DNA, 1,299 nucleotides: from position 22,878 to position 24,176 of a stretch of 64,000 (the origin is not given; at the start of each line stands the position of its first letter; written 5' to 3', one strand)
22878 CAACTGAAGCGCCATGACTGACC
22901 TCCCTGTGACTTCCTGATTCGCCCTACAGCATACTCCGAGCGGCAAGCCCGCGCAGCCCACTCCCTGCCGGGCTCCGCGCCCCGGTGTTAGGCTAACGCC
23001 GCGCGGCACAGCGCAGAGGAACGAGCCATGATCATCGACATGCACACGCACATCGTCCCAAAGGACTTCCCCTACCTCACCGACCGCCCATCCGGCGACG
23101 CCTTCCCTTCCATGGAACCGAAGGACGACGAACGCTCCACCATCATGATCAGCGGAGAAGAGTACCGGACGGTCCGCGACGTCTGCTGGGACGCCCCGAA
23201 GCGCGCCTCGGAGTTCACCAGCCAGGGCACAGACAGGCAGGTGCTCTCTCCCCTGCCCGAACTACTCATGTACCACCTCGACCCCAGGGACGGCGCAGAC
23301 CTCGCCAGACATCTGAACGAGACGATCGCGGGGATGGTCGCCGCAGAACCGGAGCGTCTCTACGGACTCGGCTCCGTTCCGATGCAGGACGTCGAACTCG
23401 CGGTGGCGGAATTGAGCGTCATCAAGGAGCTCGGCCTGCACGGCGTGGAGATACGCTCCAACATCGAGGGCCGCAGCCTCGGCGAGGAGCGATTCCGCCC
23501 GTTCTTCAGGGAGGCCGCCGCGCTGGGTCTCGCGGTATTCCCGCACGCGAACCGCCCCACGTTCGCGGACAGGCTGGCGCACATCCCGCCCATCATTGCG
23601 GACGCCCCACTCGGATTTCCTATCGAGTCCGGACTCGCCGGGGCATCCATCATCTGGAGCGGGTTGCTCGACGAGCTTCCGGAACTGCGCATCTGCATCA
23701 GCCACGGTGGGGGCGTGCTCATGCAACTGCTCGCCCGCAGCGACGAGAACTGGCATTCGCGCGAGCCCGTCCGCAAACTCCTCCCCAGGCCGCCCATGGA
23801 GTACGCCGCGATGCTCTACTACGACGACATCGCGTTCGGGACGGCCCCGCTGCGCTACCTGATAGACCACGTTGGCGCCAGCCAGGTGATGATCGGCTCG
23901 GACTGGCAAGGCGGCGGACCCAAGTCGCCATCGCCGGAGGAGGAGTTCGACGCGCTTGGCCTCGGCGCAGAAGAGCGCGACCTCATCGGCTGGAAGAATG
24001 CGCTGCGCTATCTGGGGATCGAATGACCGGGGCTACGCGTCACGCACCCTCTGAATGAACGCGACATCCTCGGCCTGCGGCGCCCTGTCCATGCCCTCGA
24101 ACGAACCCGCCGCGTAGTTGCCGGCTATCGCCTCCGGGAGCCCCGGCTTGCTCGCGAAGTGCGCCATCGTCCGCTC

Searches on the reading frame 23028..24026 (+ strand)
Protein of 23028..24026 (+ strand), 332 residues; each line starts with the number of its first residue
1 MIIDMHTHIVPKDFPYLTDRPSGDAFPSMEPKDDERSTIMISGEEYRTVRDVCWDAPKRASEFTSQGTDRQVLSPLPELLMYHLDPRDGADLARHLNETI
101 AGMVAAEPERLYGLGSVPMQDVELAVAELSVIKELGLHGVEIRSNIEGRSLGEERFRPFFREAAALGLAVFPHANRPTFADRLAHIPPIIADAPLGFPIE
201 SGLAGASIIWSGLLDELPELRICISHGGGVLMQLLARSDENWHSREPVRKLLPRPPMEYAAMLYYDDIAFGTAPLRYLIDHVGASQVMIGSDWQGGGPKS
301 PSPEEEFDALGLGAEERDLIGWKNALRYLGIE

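Call 71: search_protein_families(library=pfam, proteins=[window:23028-24026:+], max_evalue=0.001)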
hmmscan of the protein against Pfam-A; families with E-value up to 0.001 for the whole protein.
window:23028-24026:+ (332 aa): 1 family
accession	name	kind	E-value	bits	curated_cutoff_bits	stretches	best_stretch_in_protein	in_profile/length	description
PF04909.20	Amidohydro_2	-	9.4e-29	101.5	26.4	1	3-330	1-288/289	Amidohydrolase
